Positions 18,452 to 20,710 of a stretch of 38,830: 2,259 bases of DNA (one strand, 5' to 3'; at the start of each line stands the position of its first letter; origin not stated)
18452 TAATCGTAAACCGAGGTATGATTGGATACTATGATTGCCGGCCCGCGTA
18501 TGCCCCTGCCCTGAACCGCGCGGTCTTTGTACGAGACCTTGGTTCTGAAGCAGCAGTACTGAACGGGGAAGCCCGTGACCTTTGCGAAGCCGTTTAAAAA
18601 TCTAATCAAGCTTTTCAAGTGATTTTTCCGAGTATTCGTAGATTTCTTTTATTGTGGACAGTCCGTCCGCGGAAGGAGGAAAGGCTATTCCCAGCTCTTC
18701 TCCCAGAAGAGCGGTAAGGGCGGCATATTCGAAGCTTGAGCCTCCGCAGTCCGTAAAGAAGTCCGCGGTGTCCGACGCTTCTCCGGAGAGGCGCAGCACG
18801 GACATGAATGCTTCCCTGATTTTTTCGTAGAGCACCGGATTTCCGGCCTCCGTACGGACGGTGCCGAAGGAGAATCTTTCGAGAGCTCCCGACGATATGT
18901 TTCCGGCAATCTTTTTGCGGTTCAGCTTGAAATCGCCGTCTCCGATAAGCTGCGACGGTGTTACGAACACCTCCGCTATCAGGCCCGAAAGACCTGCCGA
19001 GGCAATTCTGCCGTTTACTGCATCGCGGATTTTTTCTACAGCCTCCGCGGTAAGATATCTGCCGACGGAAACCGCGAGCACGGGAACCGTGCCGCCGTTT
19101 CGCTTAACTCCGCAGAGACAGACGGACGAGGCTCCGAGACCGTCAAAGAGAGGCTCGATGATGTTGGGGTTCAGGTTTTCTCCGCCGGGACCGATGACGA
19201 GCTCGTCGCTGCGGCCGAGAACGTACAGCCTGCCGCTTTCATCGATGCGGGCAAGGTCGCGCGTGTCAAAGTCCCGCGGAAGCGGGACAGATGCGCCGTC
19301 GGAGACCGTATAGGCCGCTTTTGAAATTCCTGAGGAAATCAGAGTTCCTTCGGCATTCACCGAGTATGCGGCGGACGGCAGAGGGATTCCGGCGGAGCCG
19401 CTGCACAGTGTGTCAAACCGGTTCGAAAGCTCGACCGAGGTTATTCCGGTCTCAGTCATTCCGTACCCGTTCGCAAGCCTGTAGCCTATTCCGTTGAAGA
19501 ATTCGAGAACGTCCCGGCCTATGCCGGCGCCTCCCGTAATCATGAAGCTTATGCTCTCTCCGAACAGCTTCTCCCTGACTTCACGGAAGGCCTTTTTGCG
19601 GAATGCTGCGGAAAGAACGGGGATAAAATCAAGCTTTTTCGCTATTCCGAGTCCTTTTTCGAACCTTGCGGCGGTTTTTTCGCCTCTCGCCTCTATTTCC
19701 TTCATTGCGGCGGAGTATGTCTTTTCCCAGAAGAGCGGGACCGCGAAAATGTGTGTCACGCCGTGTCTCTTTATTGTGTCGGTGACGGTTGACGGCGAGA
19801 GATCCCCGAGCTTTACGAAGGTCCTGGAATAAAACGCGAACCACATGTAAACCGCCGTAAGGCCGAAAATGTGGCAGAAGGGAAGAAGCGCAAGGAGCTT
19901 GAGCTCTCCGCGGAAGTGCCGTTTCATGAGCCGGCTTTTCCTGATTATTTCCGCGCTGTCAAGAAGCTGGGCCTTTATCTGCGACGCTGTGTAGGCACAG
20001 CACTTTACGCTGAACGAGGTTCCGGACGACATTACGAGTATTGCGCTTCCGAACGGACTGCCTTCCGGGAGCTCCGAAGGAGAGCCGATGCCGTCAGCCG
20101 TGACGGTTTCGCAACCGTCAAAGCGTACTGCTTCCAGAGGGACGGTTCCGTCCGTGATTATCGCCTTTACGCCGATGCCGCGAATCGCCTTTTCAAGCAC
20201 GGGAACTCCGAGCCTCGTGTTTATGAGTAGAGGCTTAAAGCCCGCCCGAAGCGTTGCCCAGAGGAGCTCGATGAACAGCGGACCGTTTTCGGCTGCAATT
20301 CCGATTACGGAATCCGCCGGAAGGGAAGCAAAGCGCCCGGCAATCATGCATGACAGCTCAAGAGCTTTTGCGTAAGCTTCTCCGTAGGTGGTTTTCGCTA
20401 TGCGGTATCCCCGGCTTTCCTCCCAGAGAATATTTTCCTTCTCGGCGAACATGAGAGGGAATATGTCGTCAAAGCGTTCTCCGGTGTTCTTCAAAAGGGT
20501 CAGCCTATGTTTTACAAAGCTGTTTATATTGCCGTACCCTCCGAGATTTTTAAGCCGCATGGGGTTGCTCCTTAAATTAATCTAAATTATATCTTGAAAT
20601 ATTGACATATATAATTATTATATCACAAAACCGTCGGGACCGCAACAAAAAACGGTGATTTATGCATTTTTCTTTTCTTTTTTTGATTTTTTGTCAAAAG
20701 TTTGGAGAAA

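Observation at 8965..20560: Eleven-gene lipid acylation and scavenging cluster resembling a split, duplicated Aas/LplT system joined to FakA/FakB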

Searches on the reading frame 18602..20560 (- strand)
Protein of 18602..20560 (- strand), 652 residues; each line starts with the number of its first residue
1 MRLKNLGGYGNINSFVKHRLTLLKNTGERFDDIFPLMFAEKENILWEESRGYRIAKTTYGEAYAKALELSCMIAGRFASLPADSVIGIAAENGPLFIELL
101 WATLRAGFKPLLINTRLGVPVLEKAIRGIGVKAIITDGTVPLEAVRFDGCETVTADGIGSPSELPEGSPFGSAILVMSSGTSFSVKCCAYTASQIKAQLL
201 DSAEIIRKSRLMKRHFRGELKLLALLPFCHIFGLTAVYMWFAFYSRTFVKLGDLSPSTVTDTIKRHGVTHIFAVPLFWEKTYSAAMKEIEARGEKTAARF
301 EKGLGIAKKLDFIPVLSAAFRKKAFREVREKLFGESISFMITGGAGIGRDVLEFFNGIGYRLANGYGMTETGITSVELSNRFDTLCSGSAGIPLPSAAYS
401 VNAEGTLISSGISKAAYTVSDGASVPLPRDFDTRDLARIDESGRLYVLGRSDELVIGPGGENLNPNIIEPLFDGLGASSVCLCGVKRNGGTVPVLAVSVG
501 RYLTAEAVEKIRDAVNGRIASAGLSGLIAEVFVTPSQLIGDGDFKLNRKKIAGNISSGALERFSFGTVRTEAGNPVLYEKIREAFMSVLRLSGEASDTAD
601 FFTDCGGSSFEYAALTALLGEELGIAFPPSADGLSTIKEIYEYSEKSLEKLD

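Call 3: search_protein_families(library=pfam, proteins=[window:18602-20560:-], max_evalue=0.01)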
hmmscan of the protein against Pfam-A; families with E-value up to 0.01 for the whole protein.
window:18602-20560:- (652 aa): 2 families
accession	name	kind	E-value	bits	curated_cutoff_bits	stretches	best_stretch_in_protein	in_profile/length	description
PF00501.34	AMP-binding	-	3.8e-30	105.4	29.9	1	55-401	20-355/384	AMP-binding enzyme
PF00550.31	PP-binding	-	5.6e-07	30.2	20.8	1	579-643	1-66/67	Phosphopantetheine attachment site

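Call 4: search_protein_families(library=ncbifam, proteins=[window:18602-20560:-], max_evalue=0.01)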
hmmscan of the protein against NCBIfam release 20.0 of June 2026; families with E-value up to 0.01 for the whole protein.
window:18602-20560:- (652 aa): 48 families (the best 25 are shown)
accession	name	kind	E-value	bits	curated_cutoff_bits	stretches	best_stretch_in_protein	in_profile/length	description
TIGR01923.1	menE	equivalog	1.6e-25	89.9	330.15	2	336-501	225-399/442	o-succinylbenzoate--CoA ligase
NF002966.0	PRK03640.1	equivalog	1.6e-17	63.3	556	1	323-511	242-443/483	o-succinylbenzoate--CoA ligase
NF004837.0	PRK06187.1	subfamily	5.3e-16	57.9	476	2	203-284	203-277/531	long-chain-fatty-acid--CoA ligase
NF005307.0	PRK06839.1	equivalog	1.2e-14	53.9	748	1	335-476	264-417/496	o-succinylbenzoate--CoA ligase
NF004114.0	PRK05605.1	equivalog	1.4e-14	53.4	766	2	154-288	205-333/575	long-chain-fatty-acid--CoA ligase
NF005714.0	PRK07529.1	subfamily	5.8e-13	48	632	2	431-470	455-493/640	acyl-CoA synthetase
NF052269.1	Staph_lig_FadD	equivalog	1e-12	47.2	650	2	431-470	373-411/499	long-chain-fatty-acid--CoA ligase FadD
NF009921.1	PRK13382.1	exception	1.1e-12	47.5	850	1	326-469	297-449/529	acyl-CoA ligase FadD12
NF005660.0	PRK07445.1-2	equivalog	1.4e-12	47.2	525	1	338-518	182-357/397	O-succinylbenzoic acid--CoA ligase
NF006539.0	PRK09029.1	equivalog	2.8e-11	42.9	494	1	340-472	245-373/458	o-succinylbenzoate--CoA ligase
NF005702.0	PRK07514.1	subfamily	1.6e-10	40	558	1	337-521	272-470/506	malonyl-CoA synthase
NF038343.1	ligase_FadD11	exception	3.8e-10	38.8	950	1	223-470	205-464/585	fatty acid--CoA ligase FadD11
NF041592.1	carboxyl_red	equivalog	5.7e-09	34.2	1300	1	173-376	234-413/1160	carboxylic acid reductase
NF009922.0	PRK13383.1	equivalog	1e-08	34.2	987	1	353-474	315-444/528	acyl-CoA synthetase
NF005877.1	PRK07824.1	equivalog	6.4e-08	32.1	345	1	336-549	159-356/362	o-succinylbenzoate--CoA ligase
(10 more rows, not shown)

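Call 10: find_homologous_proteins(query=window:18602-20560:-, max_evalue=0.00001)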
Query window:18602-20560:- (652 aa): 1183 proteins with E <= 0.00001 among 8000 candidates; the best 120 are listed.
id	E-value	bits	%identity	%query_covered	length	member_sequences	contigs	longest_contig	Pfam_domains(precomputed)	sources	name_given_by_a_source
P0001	1.5e-254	864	62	99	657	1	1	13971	PF00550.32,PF00501.35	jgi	-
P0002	6.6e-223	760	55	99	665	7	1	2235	PF00501.35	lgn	-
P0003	1.2e-215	736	54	99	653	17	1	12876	PF00501.35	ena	-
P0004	2.4e-200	685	54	99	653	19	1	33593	PF00550.32,PF00501.35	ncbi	-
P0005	1.0e-178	614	47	100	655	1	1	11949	PF00550.32,PF00501.35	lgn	-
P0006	2.6e-178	612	47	100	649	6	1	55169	PF00550.32,PF00501.35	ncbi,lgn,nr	ncbi:MAG: non-ribosomal peptide synthetase [Clostridia bacterium]|nr:non-ribosomal peptide synthetas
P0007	1.2e-177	610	47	100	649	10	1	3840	PF00550.32,PF00501.35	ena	-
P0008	5.4e-176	605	47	99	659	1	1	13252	PF00550.32,PF00501.35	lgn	-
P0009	7.7e-175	601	46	99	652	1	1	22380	PF00550.32,PF00501.35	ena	-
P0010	8.2e-175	601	48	99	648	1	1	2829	PF00550.32,PF00501.35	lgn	-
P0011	8.3e-175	601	48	100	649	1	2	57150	PF00550.32,PF00501.35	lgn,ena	-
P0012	8.3e-175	601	45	100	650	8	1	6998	PF00550.32,PF00501.35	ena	-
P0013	1.1e-174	600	45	100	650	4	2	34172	PF00550.32,PF00501.35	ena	-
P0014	2.2e-174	599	49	99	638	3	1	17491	PF00550.32,PF00501.35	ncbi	-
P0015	3.1e-174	599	46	100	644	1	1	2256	PF00550.32,PF00501.35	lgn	-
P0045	1.6e-169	583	45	99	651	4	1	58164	PF00550.32,PF00501.35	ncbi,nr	ncbi:MAG: AMP-binding protein [Lachnospiraceae bacterium]|nr:AMP-binding protein [Lachnospiraceae ba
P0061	2.6e-168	579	46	100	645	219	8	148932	PF00550.32,PF00501.35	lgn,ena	-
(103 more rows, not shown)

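Call 11: find_encoding_contigs(protein=P0004, flank=10000, max_places=2)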
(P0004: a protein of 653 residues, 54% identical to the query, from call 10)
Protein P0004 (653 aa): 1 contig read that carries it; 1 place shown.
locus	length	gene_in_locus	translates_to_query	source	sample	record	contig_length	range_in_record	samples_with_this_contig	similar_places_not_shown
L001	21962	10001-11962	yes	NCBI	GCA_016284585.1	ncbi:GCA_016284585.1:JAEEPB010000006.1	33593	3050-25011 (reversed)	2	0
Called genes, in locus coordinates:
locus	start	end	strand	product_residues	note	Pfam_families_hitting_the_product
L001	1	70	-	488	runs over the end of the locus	PF23357:DUF7088, PF09822:ABC_transp_aux (faint)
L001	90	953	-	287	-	PF12679:ABC2_membrane_2 (weak), PF13346:ABC2_membrane_5 (weak)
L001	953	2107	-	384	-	PF00005:ABC_tran, PF13304:AAA_21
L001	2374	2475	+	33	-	-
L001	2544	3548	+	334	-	PF13177:DNA_pol3_delta2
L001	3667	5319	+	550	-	PF04468:PSP1, PF28472:PSP1_3rd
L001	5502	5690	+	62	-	PF12837:Fer4_6 (weak), PF13237:Fer4_10, PF00037:Fer4, PF12838:Fer4_7, PF13187:Fer4_9, PF13484:Fer4_16 (weak), PF12797:Fer4_2 (weak), PF00037:Fer4, +7 more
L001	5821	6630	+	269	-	PF05175:MTS (weak), PF13847:Methyltransf_31 (weak), PF13649:Methyltransf_25 (weak)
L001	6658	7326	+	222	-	PF00702:Hydrolase, PF13419:HAD_2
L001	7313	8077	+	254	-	PF01171:ATP_bind_3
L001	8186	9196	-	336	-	PF03590:AsnA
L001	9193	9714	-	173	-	PF02482:Ribosomal_S30AE, PF16321:Ribosom_S30AE_C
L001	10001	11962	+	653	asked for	PF00501:AMP-binding, PF00550:PP-binding (weak)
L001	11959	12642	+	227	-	PF01553:Acyltransferase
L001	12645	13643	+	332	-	PF01553:Acyltransferase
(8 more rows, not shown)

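Call 12: find_encoding_contigs(protein=P0045, flank=10000, max_places=2)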
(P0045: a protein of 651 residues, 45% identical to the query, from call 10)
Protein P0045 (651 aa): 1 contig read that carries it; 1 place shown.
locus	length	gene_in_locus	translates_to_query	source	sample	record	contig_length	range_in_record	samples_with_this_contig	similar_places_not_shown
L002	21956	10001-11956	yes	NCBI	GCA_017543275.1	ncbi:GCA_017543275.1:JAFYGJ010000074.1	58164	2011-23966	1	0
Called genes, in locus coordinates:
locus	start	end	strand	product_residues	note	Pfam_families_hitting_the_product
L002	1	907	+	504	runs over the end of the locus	PF20091:Abhydrolase_10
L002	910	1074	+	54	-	-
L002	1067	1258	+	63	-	PF01934:HepT-like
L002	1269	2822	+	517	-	PF02463:SMC_N (faint), PF13191:AAA_16 (faint), PF13555:AAA_29 (faint), PF00005:ABC_tran, PF05729:NACHT (faint), PF08477:Roc (faint), PF13175:AAA_15 (faint), PF00005:ABC_tran, +2 more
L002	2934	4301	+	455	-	-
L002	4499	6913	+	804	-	-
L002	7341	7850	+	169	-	-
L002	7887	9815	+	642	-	PF02824:TGS, PF07973:tRNA_SAD, PF00587:tRNA-synt_2b, PF03129:HGTP_anticodon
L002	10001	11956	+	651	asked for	PF00501:AMP-binding, PF00550:PP-binding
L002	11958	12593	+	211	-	PF01553:Acyltransferase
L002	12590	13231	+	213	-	PF01553:Acyltransferase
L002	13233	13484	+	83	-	PF00550:PP-binding (weak)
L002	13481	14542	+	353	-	PF04970:LRAT, PF01648:ACPS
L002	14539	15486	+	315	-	PF02129:Peptidase_S15 (faint), PF00561:Abhydrolase_1, PF12146:Hydrolase_4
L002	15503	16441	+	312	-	PF02645:DegV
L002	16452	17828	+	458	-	PF07690:MFS_1, PF13347:MFS_2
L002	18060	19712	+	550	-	PF02734:Dak2, PF21645:FakA-like_M, PF13684:FakA-like_C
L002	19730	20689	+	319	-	PF00561:Abhydrolase_1, PF12146:Hydrolase_4 (weak)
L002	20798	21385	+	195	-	PF12773:DZR (weak), PF13240:Zn_Ribbon_1, PF11018:Cuticle_3 (weak), PF13828:DUF4190 (faint)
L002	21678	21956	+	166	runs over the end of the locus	PF05198:IF3_N, PF00707:IF3_C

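Call 13: find_encoding_contigs(protein=P0061, flank=10000, max_places=2)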
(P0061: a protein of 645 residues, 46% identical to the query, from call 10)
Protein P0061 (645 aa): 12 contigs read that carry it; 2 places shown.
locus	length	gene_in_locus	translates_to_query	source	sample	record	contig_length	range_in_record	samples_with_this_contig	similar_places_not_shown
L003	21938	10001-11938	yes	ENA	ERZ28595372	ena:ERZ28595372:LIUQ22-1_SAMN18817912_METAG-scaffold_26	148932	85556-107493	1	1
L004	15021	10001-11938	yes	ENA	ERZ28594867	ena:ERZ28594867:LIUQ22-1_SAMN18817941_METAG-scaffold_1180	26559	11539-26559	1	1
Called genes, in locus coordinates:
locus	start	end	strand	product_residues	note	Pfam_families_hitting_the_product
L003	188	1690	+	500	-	PF02878:PGM_PMM_I, PF02879:PGM_PMM_II, PF02880:PGM_PMM_III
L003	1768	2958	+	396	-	PF00999:Na_H_Exchanger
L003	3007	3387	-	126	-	-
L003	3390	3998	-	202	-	PF14436:EndoU_bacteria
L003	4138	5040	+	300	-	PF00890:FAD_binding_2 (weak), PF03486:HI0933_like (weak), PF07992:Pyr_redox_2, PF12831:FAD_oxidored (weak), PF13450:NAD_binding_8 (weak), PF01266:DAO (weak), PF13738:Pyr_redox_3, PF00070:Pyr_redox, +3 more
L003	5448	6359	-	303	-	PF12146:Hydrolase_4, PF00561:Abhydrolase_1, PF12697:Abhydrolase_6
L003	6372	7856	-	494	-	PF00370:FGGY_N, PF02782:FGGY_C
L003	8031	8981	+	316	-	PF02368:Big_2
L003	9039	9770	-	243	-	PF11193:DUF2812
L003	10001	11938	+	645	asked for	PF00501:AMP-binding, PF00550:PP-binding (weak)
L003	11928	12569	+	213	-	PF01553:Acyltransferase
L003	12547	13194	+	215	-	PF01553:Acyltransferase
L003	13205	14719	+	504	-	PF00501:AMP-binding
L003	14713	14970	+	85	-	PF00550:PP-binding (weak)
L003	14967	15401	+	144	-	PF04970:LRAT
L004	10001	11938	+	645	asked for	PF00501:AMP-binding, PF00550:PP-binding (weak)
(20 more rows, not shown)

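Call 17: find_related_loci(query=A1, collection=genome_contigs, flank=10000)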
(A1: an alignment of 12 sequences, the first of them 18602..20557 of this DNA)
Query A1 (651 aa) in genome_contigs; peptide patterns used: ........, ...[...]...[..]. (x = any residue, [..] = any of these).
263 stretches matched a pattern; 229 encode a relative of the query (tblastn E <= 1e-3); the best 80 are kept; 80 distinct loci.
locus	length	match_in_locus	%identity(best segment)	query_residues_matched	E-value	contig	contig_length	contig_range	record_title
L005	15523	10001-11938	45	1-651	0e+0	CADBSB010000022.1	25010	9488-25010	MAG: uncultured Ruminococcus sp. isolate RUG14256 genome assembly, contig: RUG14256_asm_22, whole genome shotgun sequenc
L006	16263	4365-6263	49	4-646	1e-180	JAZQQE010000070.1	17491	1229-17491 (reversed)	MAG: Oscillospiraceae bacterium isolate T1900045236_TH20190006.MAGScoT_cleanbin_000073 SGB_5479_k141_580857, whole genom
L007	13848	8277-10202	45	1-647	5e-180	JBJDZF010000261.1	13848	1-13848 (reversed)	MAG: Eubacteriales bacterium isolate PUUB15_bin.017 NODE_4226_length_13848_cov_5.400711, whole genome shotgun sequence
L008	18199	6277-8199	46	3-648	6e-179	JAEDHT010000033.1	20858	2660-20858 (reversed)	MAG: Clostridiaceae bacterium isolate MAG143 NODE_1821_length_20858_cov_20.511753, whole genome shotgun sequence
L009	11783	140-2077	46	1-651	1e-177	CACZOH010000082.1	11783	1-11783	MAG: uncultured Ruminococcus sp. isolate RUG12800 genome assembly, contig: RUG12800_asm_82, whole genome shotgun sequenc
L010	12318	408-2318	45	1-642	2e-177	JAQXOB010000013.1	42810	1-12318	MAG: Clostridia bacterium isolate SUG1368 k141_1497705, whole genome shotgun sequence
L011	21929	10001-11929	47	3-651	1e-176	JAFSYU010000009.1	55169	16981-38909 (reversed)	MAG: Clostridia bacterium isolate RGIG3597 Goat_Rumen.Co__c575165, whole genome shotgun sequence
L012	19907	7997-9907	46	5-651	7e-176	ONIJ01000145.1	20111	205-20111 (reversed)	uncultured Clostridiales bacterium isolate RUG333 genome assembly, contig: k87_26534653, whole genome shotgun sequence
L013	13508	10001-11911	46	5-651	6e-176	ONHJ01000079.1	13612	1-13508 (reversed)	uncultured Clostridiales bacterium isolate RUG299 genome assembly, contig: scaffold_7624, whole genome shotgun sequence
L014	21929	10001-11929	46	2-651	2e-175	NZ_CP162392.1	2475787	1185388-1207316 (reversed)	Ruminococcus sp. JL13D9 chromosome, complete genome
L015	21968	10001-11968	45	1-644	3e-175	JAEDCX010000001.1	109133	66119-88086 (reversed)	MAG: Lachnospiraceae bacterium isolate MAG017 NODE_73_length_109133_cov_7.284650, whole genome shotgun sequence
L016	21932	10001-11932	46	2-642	1e-175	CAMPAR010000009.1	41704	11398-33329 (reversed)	MAG: uncultured Lachnospiraceae bacterium isolate SRR873600_bin.72_metaWRAP_v1.3_MAG genome assembly, contig: NODE_1423_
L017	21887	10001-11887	46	5-642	3e-175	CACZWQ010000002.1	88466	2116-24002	MAG: uncultured Ruminococcus sp. isolate RUG13014 genome assembly, contig: RUG13014_asm_2, whole genome shotgun sequence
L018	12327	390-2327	45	2-651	1e-174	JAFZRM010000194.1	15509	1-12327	MAG: Clostridia bacterium isolate RGIG8031 Water_buffalos_Rumen-1__c1100769, whole genome shotgun sequence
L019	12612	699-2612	45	5-651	3e-174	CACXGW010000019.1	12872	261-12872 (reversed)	MAG: uncultured Ruminococcus sp. isolate RUG11254 genome assembly, contig: RUG11254_asm_19, whole genome shotgun sequenc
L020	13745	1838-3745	46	3-644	3e-174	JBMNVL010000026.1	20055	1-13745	MAG: Acutalibacteraceae bacterium isolate SBF912SR2HQ0058 scaffold_11397_c1, whole genome shotgun sequence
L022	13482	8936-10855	45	5-651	1e-173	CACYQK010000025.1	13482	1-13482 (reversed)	MAG: uncultured Ruminococcus sp. isolate RUG12176 genome assembly, contig: RUG12176_asm_25, whole genome shotgun sequenc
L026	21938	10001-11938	45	1-651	5e-173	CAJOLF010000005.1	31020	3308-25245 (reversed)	uncultured Ruminococcus sp. isolate Reindeer_1_mag_248 genome assembly, contig: scaffold_757, whole genome shotgun seque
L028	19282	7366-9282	46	3-646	7e-173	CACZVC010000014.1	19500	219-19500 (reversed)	MAG: uncultured Ruminococcus sp. isolate RUG12975 genome assembly, contig: RUG12975_asm_14, whole genome shotgun sequenc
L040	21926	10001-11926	45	1-650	7e-171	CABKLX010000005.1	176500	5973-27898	uncultured Clostridiales bacterium isolate MGYG-HGUT-01271 genome assembly, contig: NODE_20_length_176500_cov_20.8663, w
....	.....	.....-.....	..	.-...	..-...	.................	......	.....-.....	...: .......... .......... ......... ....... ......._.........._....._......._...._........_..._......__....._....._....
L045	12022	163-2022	47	4-627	4e-169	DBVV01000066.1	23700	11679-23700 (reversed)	MAG TPA_asm: Mageeibacillus sp. UBA1255 UBA1255_contig_84031, whole genome shotgun sequence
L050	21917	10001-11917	43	1-648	6e-168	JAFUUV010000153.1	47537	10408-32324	MAG: Ruminococcus sp. isolate RGIG4846 Roe_deer_Rumen-1__c294781, whole genome shotgun sequence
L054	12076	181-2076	44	4-646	4e-167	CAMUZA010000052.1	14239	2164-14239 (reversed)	MAG TPA_asm: uncultured Clostridia bacterium isolate SRR8387720_bin.29_metaWRAP_v1.3_MAG genome assembly, contig: ERZ142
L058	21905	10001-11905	43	1-642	3e-166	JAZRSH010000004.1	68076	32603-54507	MAG: Christensenellaceae bacterium isolate T1900045348_YK20190038.MAGScoT_cleanbin_000007 SGB_6726_k141_810499, whole ge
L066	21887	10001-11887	45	4-642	1e-164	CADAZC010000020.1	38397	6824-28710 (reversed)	MAG: uncultured Clostridiales bacterium isolate RUG13758 genome assembly, contig: RUG13758_asm_20, whole genome shotgun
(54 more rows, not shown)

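Call 21: search_solved_structures(query=window:18602-20557:-, max_evalue=0.001)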
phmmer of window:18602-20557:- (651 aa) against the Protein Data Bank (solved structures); distinct sequences matched with E-value up to 0.001: 17.
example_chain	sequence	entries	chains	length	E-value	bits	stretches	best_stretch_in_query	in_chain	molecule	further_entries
5x8f_A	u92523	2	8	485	3.2e-11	45.5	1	333-471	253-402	2-succinylbenzoate--CoA ligase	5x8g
5buq_A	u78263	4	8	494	3.4e-11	45.4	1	333-471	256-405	2-succinylbenzoate--CoA ligase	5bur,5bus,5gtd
3cw8_X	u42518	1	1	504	5.9e-11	44.6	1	80-284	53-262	4-chlorobenzoyl CoA ligase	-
2qvx_X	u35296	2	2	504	7.2e-11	44.4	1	80-284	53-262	4-Chlorobenzoate CoA Ligase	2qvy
1t5d_X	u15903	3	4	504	7.7e-11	44.3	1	80-284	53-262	4-chlorobenzoyl CoA ligase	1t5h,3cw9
2qvz_X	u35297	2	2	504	7.8e-11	44.2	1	80-284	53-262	4-Chlorobenzoate CoA Ligase/Synthetase | 4-Chlorobenzoate CoA Ligase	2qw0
3dlp_X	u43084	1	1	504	7e-10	41.1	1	80-284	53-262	4-Chlorobenzoate CoA Ligase/Synthetase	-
8wev_A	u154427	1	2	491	6.9e-09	37.8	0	79-278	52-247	Feruloyl-CoA Synthetase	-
8weu_A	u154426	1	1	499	9.2e-09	37.4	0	79-278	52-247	Fatty-acyl-CoA synthase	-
4gxq_A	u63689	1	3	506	1.6e-08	36.6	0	356-486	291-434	Malonyl CoA synthetase, Benzoate-CoA ligase Chimeric protein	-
4gxr_A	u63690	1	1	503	1.8e-08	36.4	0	356-487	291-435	Malonyl CoA synthetase, Benzoate-CoA ligase Chimeric protein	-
3ipl_A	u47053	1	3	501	2.2e-08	36.2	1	338-494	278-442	2-succinylbenzoate--CoA ligase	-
4fut_A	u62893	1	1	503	3.2e-08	35.6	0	356-487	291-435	Malonyl CoA synthetase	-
4fuq_A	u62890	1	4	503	3.4e-08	35.5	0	356-488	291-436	Malonyl CoA synthetase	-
5c5h_A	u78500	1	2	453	1.3e-05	27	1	335-470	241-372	2-succinylbenzoate--CoA ligase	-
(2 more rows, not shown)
